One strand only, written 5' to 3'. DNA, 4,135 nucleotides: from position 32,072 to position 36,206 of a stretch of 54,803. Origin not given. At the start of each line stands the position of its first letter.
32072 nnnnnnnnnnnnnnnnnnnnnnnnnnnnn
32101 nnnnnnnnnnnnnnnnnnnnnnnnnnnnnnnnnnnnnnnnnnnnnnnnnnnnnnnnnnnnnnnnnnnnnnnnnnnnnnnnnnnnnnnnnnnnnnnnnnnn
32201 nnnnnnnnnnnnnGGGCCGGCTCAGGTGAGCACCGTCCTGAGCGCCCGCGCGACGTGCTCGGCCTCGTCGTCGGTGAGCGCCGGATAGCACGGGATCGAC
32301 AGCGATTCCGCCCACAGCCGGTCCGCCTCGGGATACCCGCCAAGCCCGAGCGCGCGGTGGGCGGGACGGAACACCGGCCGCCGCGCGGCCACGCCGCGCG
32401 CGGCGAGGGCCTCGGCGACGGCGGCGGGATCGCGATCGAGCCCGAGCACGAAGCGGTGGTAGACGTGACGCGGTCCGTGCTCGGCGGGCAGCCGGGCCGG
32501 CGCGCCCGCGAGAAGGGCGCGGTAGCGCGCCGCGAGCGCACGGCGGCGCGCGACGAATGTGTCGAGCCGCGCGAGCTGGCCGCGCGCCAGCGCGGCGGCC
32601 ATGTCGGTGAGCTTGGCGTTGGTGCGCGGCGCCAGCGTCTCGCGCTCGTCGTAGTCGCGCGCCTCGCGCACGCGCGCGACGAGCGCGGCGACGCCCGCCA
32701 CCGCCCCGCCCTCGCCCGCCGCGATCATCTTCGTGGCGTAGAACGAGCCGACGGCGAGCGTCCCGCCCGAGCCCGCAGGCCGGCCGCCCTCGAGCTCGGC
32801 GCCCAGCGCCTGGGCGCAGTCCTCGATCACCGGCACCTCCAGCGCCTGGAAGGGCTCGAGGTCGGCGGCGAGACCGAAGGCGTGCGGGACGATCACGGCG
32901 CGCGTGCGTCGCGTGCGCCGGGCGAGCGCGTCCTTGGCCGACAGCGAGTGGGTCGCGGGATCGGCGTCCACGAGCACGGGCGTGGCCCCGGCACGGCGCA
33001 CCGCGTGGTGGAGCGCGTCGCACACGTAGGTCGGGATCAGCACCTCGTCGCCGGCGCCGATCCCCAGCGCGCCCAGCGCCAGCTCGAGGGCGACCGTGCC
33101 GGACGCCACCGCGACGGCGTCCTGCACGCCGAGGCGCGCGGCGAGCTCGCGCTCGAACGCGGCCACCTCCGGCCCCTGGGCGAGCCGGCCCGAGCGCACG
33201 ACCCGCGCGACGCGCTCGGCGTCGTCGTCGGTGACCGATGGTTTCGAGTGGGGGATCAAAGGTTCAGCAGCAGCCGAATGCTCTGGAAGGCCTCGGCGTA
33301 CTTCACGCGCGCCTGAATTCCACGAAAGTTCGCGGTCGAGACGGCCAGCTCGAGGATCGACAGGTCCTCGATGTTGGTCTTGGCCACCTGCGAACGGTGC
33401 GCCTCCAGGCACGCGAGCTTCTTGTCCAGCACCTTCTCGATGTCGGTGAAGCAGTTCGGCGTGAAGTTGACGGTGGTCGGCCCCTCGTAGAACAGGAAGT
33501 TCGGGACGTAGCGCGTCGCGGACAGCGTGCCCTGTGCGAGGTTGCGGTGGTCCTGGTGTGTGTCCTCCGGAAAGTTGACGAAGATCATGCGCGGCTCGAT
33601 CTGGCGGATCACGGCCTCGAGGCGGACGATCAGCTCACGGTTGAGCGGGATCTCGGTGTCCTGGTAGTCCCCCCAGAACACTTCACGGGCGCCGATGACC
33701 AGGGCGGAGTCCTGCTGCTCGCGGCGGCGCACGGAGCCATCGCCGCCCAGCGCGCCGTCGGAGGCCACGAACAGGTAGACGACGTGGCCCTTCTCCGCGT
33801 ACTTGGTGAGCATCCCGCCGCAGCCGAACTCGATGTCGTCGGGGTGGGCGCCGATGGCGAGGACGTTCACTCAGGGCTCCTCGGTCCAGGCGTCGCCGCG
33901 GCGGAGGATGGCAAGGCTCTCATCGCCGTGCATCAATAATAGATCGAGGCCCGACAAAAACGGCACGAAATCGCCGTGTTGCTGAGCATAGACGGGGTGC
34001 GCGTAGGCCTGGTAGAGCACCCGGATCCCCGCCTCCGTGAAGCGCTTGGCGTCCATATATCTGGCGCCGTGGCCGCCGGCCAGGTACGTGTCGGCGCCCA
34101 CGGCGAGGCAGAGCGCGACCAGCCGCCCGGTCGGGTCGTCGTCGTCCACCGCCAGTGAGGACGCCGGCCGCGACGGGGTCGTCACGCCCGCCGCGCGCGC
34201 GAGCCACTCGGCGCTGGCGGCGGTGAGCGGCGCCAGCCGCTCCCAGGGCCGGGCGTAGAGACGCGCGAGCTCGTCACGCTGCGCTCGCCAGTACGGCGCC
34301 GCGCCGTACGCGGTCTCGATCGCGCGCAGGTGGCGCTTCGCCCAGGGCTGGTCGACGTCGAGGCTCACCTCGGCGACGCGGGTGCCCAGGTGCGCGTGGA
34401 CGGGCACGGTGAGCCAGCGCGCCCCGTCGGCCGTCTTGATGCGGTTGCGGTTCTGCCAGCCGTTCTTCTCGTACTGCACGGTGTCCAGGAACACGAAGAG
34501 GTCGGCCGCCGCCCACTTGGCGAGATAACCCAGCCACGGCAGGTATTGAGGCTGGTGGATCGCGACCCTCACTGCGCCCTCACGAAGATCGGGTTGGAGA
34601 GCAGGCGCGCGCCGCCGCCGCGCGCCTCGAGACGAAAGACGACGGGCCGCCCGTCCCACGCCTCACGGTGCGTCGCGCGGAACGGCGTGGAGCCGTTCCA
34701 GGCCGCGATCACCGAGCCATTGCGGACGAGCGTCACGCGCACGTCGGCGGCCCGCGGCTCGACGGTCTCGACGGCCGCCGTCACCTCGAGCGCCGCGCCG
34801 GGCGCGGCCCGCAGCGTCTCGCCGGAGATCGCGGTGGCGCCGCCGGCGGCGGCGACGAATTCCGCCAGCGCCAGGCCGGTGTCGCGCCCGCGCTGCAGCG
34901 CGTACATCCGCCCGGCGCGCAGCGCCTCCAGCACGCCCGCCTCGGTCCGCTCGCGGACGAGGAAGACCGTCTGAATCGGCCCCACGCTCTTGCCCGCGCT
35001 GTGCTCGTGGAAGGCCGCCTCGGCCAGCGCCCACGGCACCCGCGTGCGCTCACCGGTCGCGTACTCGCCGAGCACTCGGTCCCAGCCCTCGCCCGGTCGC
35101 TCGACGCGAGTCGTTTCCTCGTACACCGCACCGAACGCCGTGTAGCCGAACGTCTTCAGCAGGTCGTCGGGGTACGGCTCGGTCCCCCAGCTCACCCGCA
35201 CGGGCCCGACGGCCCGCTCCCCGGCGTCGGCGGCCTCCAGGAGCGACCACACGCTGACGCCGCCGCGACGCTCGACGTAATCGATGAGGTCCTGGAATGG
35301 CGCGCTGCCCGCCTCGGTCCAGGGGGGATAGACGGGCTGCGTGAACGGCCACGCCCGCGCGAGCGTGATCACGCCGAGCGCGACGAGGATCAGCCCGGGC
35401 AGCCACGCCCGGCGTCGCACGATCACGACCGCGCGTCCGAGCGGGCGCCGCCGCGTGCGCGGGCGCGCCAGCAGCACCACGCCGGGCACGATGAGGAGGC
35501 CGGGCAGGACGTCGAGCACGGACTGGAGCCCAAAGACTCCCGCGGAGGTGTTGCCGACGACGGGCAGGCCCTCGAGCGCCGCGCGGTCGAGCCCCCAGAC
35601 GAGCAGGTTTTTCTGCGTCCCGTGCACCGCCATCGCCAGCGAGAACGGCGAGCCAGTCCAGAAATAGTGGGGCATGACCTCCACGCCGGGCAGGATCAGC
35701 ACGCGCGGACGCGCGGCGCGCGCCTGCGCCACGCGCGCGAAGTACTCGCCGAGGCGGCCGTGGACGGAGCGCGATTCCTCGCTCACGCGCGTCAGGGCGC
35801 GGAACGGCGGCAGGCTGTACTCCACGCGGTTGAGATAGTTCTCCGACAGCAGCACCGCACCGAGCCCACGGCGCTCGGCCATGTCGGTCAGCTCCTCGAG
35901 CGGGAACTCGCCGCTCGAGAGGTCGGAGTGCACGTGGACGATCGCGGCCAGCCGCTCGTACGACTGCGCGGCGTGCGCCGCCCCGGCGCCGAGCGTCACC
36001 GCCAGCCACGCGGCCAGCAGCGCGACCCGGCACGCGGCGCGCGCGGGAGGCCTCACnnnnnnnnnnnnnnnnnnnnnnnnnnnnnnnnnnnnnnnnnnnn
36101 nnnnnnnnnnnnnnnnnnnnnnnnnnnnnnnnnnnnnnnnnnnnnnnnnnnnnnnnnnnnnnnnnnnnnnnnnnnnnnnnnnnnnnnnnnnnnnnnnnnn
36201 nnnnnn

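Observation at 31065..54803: A glycoconjugate locus of at least 23 kb built on polyprenyl-phosphate/GT-C logic, with no Wzx/Wzy/Wzz or ABC exporter in view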

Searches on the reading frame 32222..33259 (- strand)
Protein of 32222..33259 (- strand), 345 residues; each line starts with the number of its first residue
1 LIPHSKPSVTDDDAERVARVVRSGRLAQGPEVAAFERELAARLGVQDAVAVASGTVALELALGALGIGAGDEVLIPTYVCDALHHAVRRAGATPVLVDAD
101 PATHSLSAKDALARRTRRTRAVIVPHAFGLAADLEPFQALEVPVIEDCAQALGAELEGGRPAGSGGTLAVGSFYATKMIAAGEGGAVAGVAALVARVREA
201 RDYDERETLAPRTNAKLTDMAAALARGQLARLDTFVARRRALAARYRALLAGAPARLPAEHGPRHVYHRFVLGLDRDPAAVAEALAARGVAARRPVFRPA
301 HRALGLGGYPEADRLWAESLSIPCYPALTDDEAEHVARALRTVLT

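Call 8: search_protein_families(library=pfam, proteins=[window:32222-33259:-], max_evalue=0.01)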
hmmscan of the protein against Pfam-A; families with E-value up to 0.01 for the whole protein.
window:32222-33259:- (345 aa): 2 families
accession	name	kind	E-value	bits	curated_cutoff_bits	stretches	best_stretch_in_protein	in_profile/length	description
PF01041.23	DegT_DnrJ_EryC1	-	2.5e-73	247.8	19.8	1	10-341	4-360/360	DegT/DnrJ/EryC1/StrS aminotransferase family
PF00155.27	Aminotran_1_2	-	3.3e-06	27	19.7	1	32-117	44-139/361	Aminotransferase class I and II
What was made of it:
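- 32222..33259 (-): DegT/PseC-type sugar aminotransferase. PF01041 E 3e-73 (call 8).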

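Call 26: search_protein_families(library=ncbifam, proteins=[window:32222-33259:-], max_evalue=0.001)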
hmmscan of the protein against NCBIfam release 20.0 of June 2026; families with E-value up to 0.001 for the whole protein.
window:32222-33259:- (345 aa): 14 families
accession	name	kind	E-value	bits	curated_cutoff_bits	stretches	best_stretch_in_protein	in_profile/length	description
TIGR03588.1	PseC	equivalog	9.7e-56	189.3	423.5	1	1-344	1-380/380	UDP-4-amino-4,6-dideoxy-N-acetyl-beta-L-altrosamine transaminase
NF008658.2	PRK11658.1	equivalog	7.8e-48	163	631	1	2-344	5-377/379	UDP-4-amino-4-deoxy-L-arabinose aminotransferase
TIGR04181.1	NHT_00031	hypoth_equivalog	6.6e-41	140.4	420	1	2-302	1-331/359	LegC family aminotransferase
TIGR04427.1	PLP_DesI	equivalog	1.9e-34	119.4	650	1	15-343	36-382/390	dTDP-4-dehydro-6-deoxyglucose aminotransferase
NF008687.0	PRK11706.1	equivalog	6.6e-32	110.7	375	1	1-187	1-191/375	dTDP-4-amino-4,6-dideoxygalactose transaminase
NF011936.0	PRK15407.1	equivalog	6.4e-31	107.5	423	1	9-203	44-250/440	lipopolysaccharide biosynthesis protein RfbH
TIGR02379.1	ECA_wecE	subfamily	1.4e-23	83.3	434.85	1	1-187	1-192/376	dTDP-4-amino-4,6-dideoxy-D-glucose transaminase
NF006488.0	PRK08912.1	equivalog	4.3e-07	29.2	498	1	43-127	84-168/387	aminotransferase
NF002878.0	PRK03321.1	subfamily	2e-05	23.5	374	1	32-124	59-151/352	histidinol-phosphate transaminase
NF006569.0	PRK09082.1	subfamily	2.7e-05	23.4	420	0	41-125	86-170/386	methionine aminotransferase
NF005601.0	PRK07337.1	equivalog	2.8e-05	23.4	496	1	37-124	87-174/394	pyridoxal phosphate-dependent aminotransferase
NF005817.0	PRK07683.1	equivalog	0.00011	21.1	575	1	54-126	98-169/387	aminotransferase A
NF006004.0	PRK08134.1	equivalog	0.00013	20.8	636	1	28-100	62-137/433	O-acetylhomoserine aminocarboxypropyltransferase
NF004770.0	PRK06108.1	subfamily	0.00019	20.4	422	1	37-124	88-176/396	pyridoxal phosphate-dependent aminotransferase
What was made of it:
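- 32222..33259 (-): PseC and ArnB-like, below cut-off (call 26).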

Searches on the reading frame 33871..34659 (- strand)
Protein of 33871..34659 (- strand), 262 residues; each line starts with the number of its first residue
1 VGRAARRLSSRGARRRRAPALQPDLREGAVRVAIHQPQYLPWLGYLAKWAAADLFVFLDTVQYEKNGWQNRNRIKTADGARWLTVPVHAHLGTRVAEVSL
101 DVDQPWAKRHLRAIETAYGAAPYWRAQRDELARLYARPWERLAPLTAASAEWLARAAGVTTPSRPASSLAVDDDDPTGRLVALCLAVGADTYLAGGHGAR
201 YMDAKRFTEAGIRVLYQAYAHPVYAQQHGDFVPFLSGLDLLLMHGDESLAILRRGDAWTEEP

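Call 8: search_protein_families(library=pfam, proteins=[window:33871-34659:-], max_evalue=0.01)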
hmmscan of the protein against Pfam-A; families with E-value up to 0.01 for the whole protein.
window:33871-34659:- (262 aa): 1 family
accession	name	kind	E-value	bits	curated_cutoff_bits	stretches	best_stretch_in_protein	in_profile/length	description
PF08889.16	WbqC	-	3.8e-66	223.5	21.3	1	36-249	1-216/218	WbqC-like protein family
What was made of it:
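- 33871..34659 (-): WbqC-family protein of uncharacterised function, typical of O-antigen loci. PF08889 E 4e-66 (call 8).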

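Call 26: search_protein_families(library=ncbifam, proteins=[window:33871-34659:-], max_evalue=0.001)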
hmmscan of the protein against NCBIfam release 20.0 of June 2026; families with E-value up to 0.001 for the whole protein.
window:33871-34659:- (262 aa): 0 families

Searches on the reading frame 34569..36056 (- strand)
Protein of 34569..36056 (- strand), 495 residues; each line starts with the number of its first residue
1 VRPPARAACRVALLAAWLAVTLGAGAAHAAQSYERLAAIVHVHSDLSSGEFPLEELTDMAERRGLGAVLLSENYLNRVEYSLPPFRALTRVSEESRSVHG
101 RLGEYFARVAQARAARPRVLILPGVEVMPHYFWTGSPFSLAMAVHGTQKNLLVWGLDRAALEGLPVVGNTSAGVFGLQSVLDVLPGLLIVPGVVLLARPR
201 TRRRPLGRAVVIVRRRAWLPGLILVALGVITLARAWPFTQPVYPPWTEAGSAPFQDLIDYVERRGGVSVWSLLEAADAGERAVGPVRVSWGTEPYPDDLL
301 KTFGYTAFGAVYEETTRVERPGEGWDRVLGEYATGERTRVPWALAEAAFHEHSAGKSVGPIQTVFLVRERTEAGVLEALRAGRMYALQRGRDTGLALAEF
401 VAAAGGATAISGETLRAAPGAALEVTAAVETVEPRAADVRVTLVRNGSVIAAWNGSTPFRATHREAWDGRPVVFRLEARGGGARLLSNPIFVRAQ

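Call 8: search_protein_families(library=pfam, proteins=[window:34569-36056:-], max_evalue=0.01)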
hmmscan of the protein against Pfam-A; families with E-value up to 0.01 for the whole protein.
window:34569-36056:- (495 aa): 0 families
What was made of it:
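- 34569..36056 (-): Membrane-anchored PHP-like metal phosphoesterase. It has a signal peptide, a TM hairpin inserted in the PHP domain, and a C-terminal beta-sandwich. Predicted to be periplasmic. No Pfam hit (call 8).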

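Call 23: find_homologous_proteins(query=window:34569-36056:-, max_evalue=0.001)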
Query window:34569-36056:- (495 aa): 490 proteins with E <= 0.001 among 8000 candidates; the best 120 are listed.
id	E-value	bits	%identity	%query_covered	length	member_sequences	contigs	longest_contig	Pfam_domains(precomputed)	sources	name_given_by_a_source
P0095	0.0e+0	1035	95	100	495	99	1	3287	-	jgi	-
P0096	1.5e-280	949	90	94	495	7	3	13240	-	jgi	-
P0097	2.7e-272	922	85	98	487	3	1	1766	-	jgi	-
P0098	6.8e-269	911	85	94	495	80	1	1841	-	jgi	-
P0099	8.0e-268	907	85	99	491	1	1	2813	-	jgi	-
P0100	1.2e-263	894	81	100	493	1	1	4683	-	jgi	jgi:hypothetical protein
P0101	8.1e-260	881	82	99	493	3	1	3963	-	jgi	jgi:hypothetical protein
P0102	1.4e-246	837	76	99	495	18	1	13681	-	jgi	jgi:hypothetical protein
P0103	1.3e-244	831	78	99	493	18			-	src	-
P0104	9.0e-244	828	76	98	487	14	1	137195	-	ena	-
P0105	1.4e-242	824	79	95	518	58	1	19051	-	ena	-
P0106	6.2e-242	822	76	99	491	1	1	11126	-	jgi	jgi:hypothetical protein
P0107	3.1e-241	820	76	98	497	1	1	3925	-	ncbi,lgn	-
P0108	1.4e-239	814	77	98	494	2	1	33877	-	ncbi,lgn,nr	ncbi:MAG TPA: hypothetical protein VGT02_07725 [Methylomirabilota bacterium]|nr:hypothetical protein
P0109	2.6e-238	810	75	99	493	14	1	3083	-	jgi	-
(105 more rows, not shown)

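Call 25: find_encoding_contigs(protein=P0104, flank=10000, max_places=1)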
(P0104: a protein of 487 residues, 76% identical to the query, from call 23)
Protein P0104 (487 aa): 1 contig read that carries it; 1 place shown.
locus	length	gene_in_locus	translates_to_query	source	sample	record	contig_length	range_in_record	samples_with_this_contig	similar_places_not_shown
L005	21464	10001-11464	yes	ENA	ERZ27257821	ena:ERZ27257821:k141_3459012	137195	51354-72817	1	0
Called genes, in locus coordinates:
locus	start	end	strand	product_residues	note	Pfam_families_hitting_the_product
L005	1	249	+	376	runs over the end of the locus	PF13439:Glyco_transf_4, PF13579:Glyco_trans_4_4, PF00534:Glycos_transf_1, PF13692:Glyco_trans_1_4, PF13524:Glyco_trans_1_2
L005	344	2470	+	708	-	PF00535:Glycos_transf_2, PF13641:Glyco_tranf_2_3, PF10111:Glyco_tranf_2_2 (faint), PF13632:Glyco_trans_2_3 (weak), PF02709:Glyco_transf_7C (faint), PF09594:GT87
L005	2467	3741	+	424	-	PF00535:Glycos_transf_2, PF13489:Methyltransf_23, PF13847:Methyltransf_31 (faint), PF08241:Methyltransf_11, PF13649:Methyltransf_25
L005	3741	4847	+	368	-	PF13439:Glyco_transf_4, PF20706:GT4-conflict (weak), PF00534:Glycos_transf_1, PF13692:Glyco_trans_1_4, PF13524:Glyco_trans_1_2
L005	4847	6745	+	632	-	PF13522:GATase_6, PF13537:GATase_7, PF00733:Asn_synthase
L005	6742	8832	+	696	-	PF13439:Glyco_transf_4, PF13579:Glyco_trans_4_4, PF20706:GT4-conflict, PF00534:Glycos_transf_1, PF13524:Glyco_trans_1_2, PF13692:Glyco_trans_1_4, PF13489:Methyltransf_23, PF08241:Methyltransf_11, +4 more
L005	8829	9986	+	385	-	PF13439:Glyco_transf_4, PF13477:Glyco_trans_4_2 (weak), PF13579:Glyco_trans_4_4, PF20706:GT4-conflict (weak), PF00534:Glycos_transf_1, PF13692:Glyco_trans_1_4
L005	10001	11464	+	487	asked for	-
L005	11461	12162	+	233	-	PF08889:WbqC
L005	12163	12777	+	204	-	PF02585:PIG-L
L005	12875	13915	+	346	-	PF01041:DegT_DnrJ_EryC1, PF00155:Aminotran_1_2 (faint)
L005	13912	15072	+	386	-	PF00953:Glycos_transf_4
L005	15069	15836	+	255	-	PF21088:MS_channel_1st (weak), PF00924:MS_channel_2nd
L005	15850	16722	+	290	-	PF00483:NTP_transferase, PF12804:NTP_transf_3 (weak)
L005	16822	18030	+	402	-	PF02749:QRPTase_N, PF01729:QRPTase_C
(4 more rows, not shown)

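Call 26: search_protein_families(library=ncbifam, proteins=[window:34569-36056:-], max_evalue=0.001)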
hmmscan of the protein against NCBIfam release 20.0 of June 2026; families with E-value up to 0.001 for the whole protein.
window:34569-36056:- (495 aa): 1 family
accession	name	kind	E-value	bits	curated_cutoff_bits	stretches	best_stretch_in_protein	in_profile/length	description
NF038032.1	CehA_McbA_metalo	domain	1.2e-14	54.4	80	1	249-492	92-314/315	CehA/McbA family metallohydrolase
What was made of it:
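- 34569..36056 (-): NCBIfam CehA/McbA metallohydrolase E 1e-14, below cut-off (call 26).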

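Call 39: predict_structure(alignment_id=A2)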
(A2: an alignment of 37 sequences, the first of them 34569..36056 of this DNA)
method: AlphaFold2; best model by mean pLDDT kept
length: 495 residues; sequences in the alignment: 37
mean_pLDDT: 79.2   pTM: 0.75
mean pLDDT of the five models: 79.2, 76.8, 75.6, 71.6, 71.1
residues with pLDDT >= 90: 158; 70-90: 220; 50-70: 71; < 50: 46
segments of 3 or more residues with pLDDT < 50: 25-30, 174-179, 236-239, 296-315, 350-355
pLDDT, mean of each block of 10 residues (from residue 1): 64 81 52 86 68 86 91 83 66 83 93 95 90 79 78 92 84 54 70 80 74 77 83 54 68 84 88 63 81 52 40 55 81 78 62 53 90 93 87 90 94 93 97 92 96 97 96 94 89 91
secondary structure, 60 per line:
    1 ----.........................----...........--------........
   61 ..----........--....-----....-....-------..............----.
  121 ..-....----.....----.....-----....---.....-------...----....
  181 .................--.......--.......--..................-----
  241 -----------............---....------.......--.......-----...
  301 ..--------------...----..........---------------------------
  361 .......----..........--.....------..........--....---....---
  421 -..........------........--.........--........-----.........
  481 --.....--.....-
elements in order: H5-29 E34-44 H53-62 E67-74 E77-80 H86-89 E91-94 H102-115 E120-122 E124-127 E132-136 E141-145 E151-154 H158-162 H177-197 E200-206 E209-215 H218-235 H252-263 E267-270 E277-283 E286-292 H298-302 H324-333 E361-367 H372-381 E384-388 E395-404 E407-410 E414-417 E422-431 E438-445 E448-456 E459-466 E472-480 E483-487 E490-494
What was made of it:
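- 34569..36056 (-): AF2 pLDDT 79 (call 39).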

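Call 44: fold_search(model_id=the predicted structure, library=pdb)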
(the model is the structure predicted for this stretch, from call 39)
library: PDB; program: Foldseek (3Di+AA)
matches with E <= 10: 1591; with E <= 0.001: 6
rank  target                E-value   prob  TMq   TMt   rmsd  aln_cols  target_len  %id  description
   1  3e38_A                3.2e-05  1.00  0.31  0.42  13.5       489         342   14  CRYSTAL STRUCTURE OF A TWO-DOMAIN PROTEIN CONTAINING PREDICTED PHP-LIKE METAL-DEPENDENT PHOSPHOESTERASE (BVU_3505) FRO (released 2008-10-07)
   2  3e38_B                3.4e-05  1.00  0.30  0.41  14.3       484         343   13  CRYSTAL STRUCTURE OF A TWO-DOMAIN PROTEIN CONTAINING PREDICTED PHP-LIKE METAL-DEPENDENT PHOSPHOESTERASE (BVU_3505) FRO (released 2008-10-07)
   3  2anu_C                3.7e-04  1.00  0.29  0.59   8.4       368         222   10  Crystal structure of Predicted metal-dependent phosphoesterase (PHP family) (tm0559) from THERMOTOGA MARITIMA at 2.40  (released 2005-10-18)
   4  2anu_E                5.2e-04  1.00  0.30  0.60   8.0       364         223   11  Crystal structure of Predicted metal-dependent phosphoesterase (PHP family) (tm0559) from THERMOTOGA MARITIMA at 2.40  (released 2005-10-18)
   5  2anu_F                8.3e-04  1.00  0.30  0.60   7.9       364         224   11  Crystal structure of Predicted metal-dependent phosphoesterase (PHP family) (tm0559) from THERMOTOGA MARITIMA at 2.40  (released 2005-10-18)
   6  2anu_A                8.8e-04  1.00  0.16  0.34   6.9       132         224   17  Crystal structure of Predicted metal-dependent phosphoesterase (PHP family) (tm0559) from THERMOTOGA MARITIMA at 2.40  (released 2005-10-18)
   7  3tp4_B                1.2e-03  1.00  0.13  0.14   6.9       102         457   16  Crystal Structure of engineered protein at the resolution 1.98A, Northeast Structural Genomics Consortium Target OR128 (released 2011-10-05)
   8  6h6a_G                1.6e-03  0.99  0.14  0.33   6.2       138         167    7  Crystal structure of UNC119 in complex with LCK peptide (released 2018-09-26)
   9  2anu_D                1.8e-03  1.00  0.28  0.57   8.2       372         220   10  Crystal structure of Predicted metal-dependent phosphoesterase (PHP family) (tm0559) from THERMOTOGA MARITIMA at 2.40  (released 2005-10-18)
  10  8dne_A                1.8e-03  1.00  0.14  0.18   4.9       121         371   15  CryoEM structure of the A.aeolicus WzmWzt transporter bound to ATP (released 2022-09-21)
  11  2anu_B                2.1e-03  1.00  0.16  0.34   6.7       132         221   17  Crystal structure of Predicted metal-dependent phosphoesterase (PHP family) (tm0559) from THERMOTOGA MARITIMA at 2.40  (released 2005-10-18)
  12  1rhf_A                2.3e-03  1.00  0.17  0.43  12.6       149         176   16  Crystal Structure of human Tyro3-D1D2 (released 2004-03-23)
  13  2n80_MODEL_1_B        2.3e-03  1.00  0.17  0.41   4.9       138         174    7  p75NTR DD:RhoGDI (released 2015-12-23)
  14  7k2t_C                2.3e-03  1.00  0.14  0.18   4.7       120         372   14  Mg2+/ATP-bound structure of the full-length WzmWzt O antigen ABC transporter in lipid nanodiscs (released 2021-01-13)
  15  2ox5_E                2.5e-03  1.00  0.16  0.63   4.8       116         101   12  The SoxYZ complex of Paracoccus pantotrophus (released 2007-05-22)
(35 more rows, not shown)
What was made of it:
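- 34569..36056 (-): Foldseek hits 3e38 and 2anu (PHP phosphoesterases); the beta-sandwich resembles the Wzt carbohydrate-binding domain (call 44).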
